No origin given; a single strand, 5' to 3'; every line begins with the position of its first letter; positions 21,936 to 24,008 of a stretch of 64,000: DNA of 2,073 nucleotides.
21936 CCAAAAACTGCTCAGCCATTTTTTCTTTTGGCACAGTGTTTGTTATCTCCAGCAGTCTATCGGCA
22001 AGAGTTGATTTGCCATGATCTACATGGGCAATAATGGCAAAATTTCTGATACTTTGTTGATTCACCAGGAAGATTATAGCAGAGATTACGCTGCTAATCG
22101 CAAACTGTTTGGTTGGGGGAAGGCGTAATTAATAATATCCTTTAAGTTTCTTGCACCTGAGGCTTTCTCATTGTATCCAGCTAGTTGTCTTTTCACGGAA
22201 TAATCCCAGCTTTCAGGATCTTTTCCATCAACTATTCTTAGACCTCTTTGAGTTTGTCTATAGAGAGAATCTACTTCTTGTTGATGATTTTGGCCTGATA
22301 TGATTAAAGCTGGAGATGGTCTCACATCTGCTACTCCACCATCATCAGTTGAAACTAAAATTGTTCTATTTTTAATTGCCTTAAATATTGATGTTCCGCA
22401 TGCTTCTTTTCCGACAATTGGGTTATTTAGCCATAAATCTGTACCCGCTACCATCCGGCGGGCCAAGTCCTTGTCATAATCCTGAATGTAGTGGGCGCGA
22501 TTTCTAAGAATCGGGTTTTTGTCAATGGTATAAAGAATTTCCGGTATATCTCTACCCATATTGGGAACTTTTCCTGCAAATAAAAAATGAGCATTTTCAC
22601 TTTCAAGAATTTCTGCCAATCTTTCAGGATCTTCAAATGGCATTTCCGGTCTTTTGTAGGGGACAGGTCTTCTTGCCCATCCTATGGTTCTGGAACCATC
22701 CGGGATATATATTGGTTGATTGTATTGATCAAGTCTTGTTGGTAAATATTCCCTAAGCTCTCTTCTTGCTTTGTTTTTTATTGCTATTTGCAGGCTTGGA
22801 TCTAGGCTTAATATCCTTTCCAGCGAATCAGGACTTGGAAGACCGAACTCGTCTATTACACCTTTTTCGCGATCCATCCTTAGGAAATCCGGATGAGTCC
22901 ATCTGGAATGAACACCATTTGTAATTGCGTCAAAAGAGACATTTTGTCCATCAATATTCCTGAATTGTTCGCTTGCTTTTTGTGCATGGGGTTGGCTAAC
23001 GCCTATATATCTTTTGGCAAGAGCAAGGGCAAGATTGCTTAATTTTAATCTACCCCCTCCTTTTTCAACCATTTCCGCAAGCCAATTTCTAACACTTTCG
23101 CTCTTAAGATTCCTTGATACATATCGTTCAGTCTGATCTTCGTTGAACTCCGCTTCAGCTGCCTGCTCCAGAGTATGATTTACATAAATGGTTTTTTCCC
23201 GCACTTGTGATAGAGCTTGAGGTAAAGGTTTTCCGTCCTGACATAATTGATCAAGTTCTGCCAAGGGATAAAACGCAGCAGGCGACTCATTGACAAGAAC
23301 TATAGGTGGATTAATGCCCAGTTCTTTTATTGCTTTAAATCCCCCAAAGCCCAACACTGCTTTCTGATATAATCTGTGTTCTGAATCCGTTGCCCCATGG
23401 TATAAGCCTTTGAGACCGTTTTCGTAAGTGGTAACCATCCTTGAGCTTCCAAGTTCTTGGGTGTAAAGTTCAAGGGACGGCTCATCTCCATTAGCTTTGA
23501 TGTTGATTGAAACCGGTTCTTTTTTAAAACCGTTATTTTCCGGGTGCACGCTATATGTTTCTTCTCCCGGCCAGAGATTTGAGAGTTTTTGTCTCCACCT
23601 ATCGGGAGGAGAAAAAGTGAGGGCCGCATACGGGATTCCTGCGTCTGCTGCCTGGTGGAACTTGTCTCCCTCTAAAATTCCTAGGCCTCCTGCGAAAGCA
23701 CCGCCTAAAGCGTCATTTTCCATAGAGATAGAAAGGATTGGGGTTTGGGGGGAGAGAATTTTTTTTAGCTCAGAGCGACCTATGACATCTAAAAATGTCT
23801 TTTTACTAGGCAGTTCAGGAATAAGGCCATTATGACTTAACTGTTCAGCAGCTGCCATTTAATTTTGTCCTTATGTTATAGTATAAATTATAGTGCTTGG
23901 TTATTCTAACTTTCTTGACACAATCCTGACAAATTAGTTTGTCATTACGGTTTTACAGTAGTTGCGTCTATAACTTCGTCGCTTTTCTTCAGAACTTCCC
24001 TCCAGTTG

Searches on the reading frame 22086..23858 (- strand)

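Call 34: search_protein_families(library=pfam, proteins=[window:22086-23858:-], max_evalue=0.001)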
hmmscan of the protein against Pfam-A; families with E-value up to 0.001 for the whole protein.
window:22086-23858:- (590 aa): 1 family
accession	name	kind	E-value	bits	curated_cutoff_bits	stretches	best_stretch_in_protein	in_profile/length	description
PF00343.26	Phosphorylase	-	3.2e-06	26.2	27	1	445-513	515-585/713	Carbohydrate phosphorylase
